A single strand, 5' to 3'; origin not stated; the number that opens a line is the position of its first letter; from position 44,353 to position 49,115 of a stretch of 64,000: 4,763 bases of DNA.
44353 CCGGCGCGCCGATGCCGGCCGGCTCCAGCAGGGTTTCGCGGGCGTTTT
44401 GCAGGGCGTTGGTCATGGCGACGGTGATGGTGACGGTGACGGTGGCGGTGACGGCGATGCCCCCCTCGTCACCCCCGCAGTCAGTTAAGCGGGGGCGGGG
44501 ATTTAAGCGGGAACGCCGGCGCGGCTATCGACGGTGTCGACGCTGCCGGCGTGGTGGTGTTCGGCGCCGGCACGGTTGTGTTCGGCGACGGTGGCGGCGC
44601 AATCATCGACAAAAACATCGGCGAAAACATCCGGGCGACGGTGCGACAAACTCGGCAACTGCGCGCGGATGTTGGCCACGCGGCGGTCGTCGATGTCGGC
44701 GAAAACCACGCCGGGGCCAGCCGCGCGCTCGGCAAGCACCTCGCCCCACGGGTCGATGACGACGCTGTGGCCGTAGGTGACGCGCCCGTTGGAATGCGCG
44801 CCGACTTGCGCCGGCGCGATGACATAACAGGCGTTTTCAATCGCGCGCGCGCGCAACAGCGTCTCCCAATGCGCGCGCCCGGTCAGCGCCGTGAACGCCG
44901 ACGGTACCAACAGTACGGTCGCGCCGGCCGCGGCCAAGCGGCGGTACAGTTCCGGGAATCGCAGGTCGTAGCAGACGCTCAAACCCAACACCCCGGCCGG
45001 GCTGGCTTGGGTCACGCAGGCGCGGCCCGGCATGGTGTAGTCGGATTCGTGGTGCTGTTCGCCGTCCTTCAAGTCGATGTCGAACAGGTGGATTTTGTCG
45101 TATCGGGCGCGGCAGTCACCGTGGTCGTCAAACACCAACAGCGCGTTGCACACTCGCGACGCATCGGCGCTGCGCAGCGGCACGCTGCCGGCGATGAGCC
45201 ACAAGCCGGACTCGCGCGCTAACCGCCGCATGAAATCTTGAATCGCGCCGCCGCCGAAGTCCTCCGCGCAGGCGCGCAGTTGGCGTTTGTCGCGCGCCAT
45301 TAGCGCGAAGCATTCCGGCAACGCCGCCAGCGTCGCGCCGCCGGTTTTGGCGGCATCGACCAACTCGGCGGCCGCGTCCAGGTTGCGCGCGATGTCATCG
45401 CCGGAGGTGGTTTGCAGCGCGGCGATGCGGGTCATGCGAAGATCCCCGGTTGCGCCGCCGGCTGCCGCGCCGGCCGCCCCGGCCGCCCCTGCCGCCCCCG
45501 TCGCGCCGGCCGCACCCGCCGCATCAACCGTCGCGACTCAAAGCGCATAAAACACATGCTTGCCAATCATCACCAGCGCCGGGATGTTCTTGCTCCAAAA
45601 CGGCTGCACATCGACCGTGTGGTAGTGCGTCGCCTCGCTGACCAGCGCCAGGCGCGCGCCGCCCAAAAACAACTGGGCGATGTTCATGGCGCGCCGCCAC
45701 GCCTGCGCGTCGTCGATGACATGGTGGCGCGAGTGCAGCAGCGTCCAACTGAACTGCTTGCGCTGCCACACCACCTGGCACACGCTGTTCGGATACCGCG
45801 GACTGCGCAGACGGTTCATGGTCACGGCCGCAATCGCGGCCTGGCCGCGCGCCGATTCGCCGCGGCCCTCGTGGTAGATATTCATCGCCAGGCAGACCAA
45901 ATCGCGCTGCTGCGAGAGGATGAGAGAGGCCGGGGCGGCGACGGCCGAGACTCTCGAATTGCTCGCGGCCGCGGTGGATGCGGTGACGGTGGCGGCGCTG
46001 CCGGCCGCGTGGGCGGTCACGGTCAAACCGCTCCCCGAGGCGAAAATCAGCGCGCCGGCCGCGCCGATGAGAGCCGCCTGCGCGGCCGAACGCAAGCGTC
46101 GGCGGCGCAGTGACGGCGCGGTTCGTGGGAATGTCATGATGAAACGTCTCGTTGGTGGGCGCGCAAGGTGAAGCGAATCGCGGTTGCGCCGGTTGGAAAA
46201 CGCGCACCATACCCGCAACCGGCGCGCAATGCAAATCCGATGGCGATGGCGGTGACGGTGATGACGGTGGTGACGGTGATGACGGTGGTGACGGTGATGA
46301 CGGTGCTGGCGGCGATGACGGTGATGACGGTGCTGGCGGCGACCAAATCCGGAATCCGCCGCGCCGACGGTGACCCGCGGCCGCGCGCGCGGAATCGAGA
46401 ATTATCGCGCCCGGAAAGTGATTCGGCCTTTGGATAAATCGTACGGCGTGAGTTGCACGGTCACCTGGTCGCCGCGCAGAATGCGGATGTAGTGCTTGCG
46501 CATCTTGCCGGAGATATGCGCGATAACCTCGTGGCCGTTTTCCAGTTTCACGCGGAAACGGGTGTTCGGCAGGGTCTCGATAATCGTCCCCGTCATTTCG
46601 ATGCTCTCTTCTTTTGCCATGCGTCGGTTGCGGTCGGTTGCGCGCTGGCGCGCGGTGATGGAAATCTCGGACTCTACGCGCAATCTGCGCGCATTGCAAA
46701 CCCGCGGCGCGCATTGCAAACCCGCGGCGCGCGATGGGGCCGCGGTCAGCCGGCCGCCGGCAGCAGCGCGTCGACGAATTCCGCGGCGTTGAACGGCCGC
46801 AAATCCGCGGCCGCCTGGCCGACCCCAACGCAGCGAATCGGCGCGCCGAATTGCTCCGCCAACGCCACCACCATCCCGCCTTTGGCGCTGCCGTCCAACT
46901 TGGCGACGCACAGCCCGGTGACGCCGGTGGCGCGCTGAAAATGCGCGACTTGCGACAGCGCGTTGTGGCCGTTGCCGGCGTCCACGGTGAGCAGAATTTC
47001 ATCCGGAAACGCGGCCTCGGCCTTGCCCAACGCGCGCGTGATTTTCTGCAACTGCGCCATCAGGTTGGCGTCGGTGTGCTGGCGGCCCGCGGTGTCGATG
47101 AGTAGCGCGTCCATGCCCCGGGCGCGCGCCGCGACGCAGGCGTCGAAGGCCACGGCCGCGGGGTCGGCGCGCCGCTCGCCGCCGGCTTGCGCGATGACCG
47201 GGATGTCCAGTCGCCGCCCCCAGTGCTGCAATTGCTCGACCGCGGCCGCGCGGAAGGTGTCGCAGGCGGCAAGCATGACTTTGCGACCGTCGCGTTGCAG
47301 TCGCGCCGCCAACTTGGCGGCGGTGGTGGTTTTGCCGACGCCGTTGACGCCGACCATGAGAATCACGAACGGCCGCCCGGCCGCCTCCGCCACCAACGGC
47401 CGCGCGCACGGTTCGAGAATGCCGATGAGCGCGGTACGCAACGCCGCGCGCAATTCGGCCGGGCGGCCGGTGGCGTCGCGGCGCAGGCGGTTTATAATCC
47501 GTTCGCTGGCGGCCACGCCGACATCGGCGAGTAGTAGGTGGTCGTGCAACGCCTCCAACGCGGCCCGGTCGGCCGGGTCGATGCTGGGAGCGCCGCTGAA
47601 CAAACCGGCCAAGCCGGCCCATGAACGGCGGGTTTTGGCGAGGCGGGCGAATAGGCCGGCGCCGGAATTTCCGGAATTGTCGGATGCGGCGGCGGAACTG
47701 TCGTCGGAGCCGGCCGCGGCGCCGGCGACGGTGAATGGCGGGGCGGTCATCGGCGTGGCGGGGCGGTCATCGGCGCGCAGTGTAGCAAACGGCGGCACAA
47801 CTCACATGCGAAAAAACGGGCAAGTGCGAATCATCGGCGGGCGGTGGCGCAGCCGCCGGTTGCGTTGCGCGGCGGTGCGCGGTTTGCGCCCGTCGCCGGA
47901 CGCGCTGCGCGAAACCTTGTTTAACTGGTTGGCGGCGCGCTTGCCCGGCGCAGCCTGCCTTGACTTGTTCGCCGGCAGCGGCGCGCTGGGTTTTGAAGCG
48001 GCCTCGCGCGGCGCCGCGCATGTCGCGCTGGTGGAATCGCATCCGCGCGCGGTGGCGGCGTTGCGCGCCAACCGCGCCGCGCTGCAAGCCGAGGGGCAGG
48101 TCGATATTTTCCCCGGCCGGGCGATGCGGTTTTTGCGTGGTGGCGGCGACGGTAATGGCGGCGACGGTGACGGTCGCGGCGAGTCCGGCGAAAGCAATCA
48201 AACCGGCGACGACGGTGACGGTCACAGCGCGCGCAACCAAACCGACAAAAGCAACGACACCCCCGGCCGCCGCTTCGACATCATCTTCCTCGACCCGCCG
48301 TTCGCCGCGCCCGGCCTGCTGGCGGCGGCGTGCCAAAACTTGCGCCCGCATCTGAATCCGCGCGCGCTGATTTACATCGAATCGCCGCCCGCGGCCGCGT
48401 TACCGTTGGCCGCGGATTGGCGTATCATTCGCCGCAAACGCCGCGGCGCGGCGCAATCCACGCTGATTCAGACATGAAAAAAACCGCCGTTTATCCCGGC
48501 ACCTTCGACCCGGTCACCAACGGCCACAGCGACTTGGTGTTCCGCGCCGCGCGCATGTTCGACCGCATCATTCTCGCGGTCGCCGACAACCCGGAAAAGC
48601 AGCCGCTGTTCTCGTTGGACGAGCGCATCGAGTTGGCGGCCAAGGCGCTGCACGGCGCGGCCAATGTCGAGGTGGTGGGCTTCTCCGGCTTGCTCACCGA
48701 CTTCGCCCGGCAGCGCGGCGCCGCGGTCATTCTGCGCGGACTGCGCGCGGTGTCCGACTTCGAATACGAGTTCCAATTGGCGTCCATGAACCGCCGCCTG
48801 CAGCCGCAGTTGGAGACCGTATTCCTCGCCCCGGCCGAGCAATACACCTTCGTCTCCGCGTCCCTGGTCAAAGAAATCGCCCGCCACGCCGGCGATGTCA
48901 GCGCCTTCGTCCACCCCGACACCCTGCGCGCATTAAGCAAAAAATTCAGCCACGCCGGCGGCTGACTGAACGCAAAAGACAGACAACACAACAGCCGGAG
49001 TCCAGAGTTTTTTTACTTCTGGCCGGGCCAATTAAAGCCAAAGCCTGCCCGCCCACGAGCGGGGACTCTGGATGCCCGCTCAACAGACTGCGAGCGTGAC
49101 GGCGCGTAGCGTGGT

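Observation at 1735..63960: GGTGAC-type hexamer arrays are read only as Gly-Asp inside genes and face the other way between genes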

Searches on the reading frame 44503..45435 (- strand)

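Call 8: search_protein_families(library=pfam, proteins=[window:44503-45435:-], max_evalue=0.001)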
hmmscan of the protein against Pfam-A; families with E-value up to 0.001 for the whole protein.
window:44503-45435:- (310 aa): 1 family
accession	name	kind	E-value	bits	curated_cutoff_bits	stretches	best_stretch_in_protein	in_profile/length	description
PF00795.27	CN_hydrolase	-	1.2e-55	189.1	23.2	1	3-257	1-255/256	Carbon-nitrogen hydrolase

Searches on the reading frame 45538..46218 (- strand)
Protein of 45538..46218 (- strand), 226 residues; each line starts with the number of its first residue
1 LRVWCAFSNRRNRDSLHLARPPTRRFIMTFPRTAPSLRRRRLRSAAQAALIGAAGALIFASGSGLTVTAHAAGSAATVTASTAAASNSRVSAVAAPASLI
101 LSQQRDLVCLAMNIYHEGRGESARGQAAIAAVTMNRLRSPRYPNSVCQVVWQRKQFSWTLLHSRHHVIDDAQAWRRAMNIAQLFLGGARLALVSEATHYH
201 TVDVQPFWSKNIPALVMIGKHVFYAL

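Call 8: search_protein_families(library=pfam, proteins=[window:45538-46218:-], max_evalue=0.001)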
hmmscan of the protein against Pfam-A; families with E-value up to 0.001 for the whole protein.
window:45538-46218:- (226 aa): 1 family
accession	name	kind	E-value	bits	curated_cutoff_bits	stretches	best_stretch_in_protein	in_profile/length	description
PF07486.17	Hydrolase_2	-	4.1e-23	82.4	27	1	120-224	1-100/100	Cell Wall Hydrolase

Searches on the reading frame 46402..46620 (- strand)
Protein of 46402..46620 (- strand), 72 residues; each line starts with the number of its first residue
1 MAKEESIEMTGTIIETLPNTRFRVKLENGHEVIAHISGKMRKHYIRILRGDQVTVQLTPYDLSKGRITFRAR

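Call 61: find_encoding_contigs(protein=window:46402-46620:-, flank=10000, max_places=10)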
Protein window:46402-46620:- (72 aa): 15 contigs read that carry it; 10 places shown.
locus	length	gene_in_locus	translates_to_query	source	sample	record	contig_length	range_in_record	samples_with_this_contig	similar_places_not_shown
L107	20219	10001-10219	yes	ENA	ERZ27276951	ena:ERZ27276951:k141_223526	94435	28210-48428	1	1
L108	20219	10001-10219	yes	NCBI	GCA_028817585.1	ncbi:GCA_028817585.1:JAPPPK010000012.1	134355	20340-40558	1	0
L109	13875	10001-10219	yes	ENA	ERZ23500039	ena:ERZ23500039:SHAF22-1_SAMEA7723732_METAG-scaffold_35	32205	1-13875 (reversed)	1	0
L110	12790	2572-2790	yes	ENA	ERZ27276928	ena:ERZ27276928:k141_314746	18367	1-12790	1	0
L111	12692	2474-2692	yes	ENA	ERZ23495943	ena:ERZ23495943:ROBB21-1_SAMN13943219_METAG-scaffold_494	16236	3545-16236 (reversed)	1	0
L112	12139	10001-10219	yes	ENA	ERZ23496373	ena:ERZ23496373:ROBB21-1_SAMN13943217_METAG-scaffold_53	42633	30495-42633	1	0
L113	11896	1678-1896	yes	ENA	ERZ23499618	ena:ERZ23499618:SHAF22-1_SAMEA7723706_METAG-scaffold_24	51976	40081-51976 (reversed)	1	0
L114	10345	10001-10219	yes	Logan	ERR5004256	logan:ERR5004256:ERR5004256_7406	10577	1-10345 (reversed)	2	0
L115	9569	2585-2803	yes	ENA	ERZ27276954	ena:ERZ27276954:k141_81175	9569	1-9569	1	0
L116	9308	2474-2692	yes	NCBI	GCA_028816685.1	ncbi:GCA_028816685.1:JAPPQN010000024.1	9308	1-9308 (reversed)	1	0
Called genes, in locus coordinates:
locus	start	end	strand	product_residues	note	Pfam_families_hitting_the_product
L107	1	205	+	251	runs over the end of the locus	PF05724:TPMT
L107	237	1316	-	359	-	PF03480:DctP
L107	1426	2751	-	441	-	PF06808:DctM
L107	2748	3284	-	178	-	PF04290:DctQ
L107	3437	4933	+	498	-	PF01266:DAO, PF04324:Fer2_BFD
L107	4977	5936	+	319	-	PF01266:DAO (faint), PF01494:FAD_binding_3, PF03486:HI0933_like (faint), PF07992:Pyr_redox_2, PF13450:NAD_binding_8 (faint), PF13738:Pyr_redox_3 (faint)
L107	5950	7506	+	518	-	PF00370:FGGY_N, PF02782:FGGY_C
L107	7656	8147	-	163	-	PF01467:CTP_transf_like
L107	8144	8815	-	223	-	PF03602:Cons_hypoth95, PF05175:MTS (faint), PF03602:Cons_hypoth95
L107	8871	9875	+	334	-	PF02881:SRP54_N (weak), PF03308:MeaB (faint), PF00448:SRP54, PF01656:CbiA (faint)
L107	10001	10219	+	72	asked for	PF01176:eIF-1a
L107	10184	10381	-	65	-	-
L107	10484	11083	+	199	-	PF07486:Hydrolase_2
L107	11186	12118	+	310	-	PF00795:CN_hydrolase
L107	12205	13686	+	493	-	PF01523:PmbA_TldD_1st, PF19290:PmbA_TldD_2nd, PF19289:PmbA_TldD_3rd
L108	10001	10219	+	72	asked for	PF01176:eIF-1a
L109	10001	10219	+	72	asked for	PF01176:eIF-1a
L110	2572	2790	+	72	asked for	PF01176:eIF-1a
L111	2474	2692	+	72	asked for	PF01176:eIF-1a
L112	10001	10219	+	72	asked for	PF01176:eIF-1a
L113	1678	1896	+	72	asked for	PF01176:eIF-1a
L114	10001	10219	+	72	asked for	PF01176:eIF-1a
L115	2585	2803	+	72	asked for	PF01176:eIF-1a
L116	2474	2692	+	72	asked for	PF01176:eIF-1a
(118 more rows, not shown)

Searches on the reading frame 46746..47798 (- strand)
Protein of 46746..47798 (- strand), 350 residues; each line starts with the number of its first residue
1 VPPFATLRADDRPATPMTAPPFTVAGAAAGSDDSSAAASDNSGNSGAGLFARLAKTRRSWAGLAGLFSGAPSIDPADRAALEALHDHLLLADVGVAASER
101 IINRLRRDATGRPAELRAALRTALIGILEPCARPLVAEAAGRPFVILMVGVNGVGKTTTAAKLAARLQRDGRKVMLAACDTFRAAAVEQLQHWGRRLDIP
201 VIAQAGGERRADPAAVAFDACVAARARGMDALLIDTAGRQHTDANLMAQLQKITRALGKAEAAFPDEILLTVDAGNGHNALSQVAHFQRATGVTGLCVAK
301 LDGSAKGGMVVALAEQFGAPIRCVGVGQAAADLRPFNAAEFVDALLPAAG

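Call 8: search_protein_families(library=pfam, proteins=[window:46746-47798:-], max_evalue=0.001)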
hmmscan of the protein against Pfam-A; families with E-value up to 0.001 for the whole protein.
window:46746-47798:- (350 aa): 11 families
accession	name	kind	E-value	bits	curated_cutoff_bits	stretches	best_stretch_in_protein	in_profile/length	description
PF00448.28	SRP54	-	1.8e-68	230.5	22.7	1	143-346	1-195/196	SRP54-type protein, GTPase domain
PF02881.24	SRP54_N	-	2.5e-07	31.2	22.4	1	62-122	4-73/75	SRP54-type protein, helical bundle domain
PF13191.12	AAA_16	-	1e-05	26.5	32.6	1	140-259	21-129/167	AAA ATPase domain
PF01656.29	CbiA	-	1e-05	25.9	25.4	1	153-185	9-41/125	CobQ/CobB/MinD/ParA nucleotide binding domain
PF03308.22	MeaB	-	2.7e-05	23.7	23.1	1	137-180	27-70/273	Methylmalonyl Co-A mutase-associated GTPase MeaB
PF13604.12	AAA_30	-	7.3e-05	23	27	1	139-254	13-112/191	AAA domain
PF13671.12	AAA_33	-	9.2e-05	23.2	27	1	145-187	1-38/143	AAA domain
PF06414.18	Zeta_toxin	-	0.00011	22.2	22.3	1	140-184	13-56/199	Zeta toxin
PF13614.12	AAA_31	-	0.00021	21.7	27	1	153-181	12-40/177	AAA domain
PF01583.26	APS_kinase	-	0.00065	20.2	21.1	0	142-190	1-49/152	Adenylylsulphate kinase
PF00142.24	Fer4_NifH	-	0.00078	19.4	25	0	147-181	4-38/271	4Fe-4S iron sulfur cluster binding proteins, NifH/frxC family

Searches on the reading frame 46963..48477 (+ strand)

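Call 8: search_protein_families(library=pfam, proteins=[window:46963-48477:+], max_evalue=0.001)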
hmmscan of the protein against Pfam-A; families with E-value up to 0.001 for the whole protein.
window:46963-48477:+ (504 aa): 3 families
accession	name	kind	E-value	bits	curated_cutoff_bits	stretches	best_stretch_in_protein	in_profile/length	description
PF03602.21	Cons_hypoth95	-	6.5e-43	147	24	2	288-386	1-99/182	Conserved hypothetical protein 95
PF05175.20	MTS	-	8.3e-05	22.7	23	0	323-381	27-84/170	Methyltransferase small domain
PF13847.12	Methyltransf_31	-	0.00086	19.5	27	0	329-376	4-53/145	Methyltransferase domain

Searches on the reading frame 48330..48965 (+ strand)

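Call 8: search_protein_families(library=pfam, proteins=[window:48330-48965:+], max_evalue=0.001)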
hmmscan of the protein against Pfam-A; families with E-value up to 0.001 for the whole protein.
window:48330-48965:+ (211 aa): 1 family
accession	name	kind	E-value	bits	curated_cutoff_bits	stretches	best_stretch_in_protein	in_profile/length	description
PF01467.32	CTP_transf_like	-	1.3e-24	87.3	21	1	54-182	1-132/133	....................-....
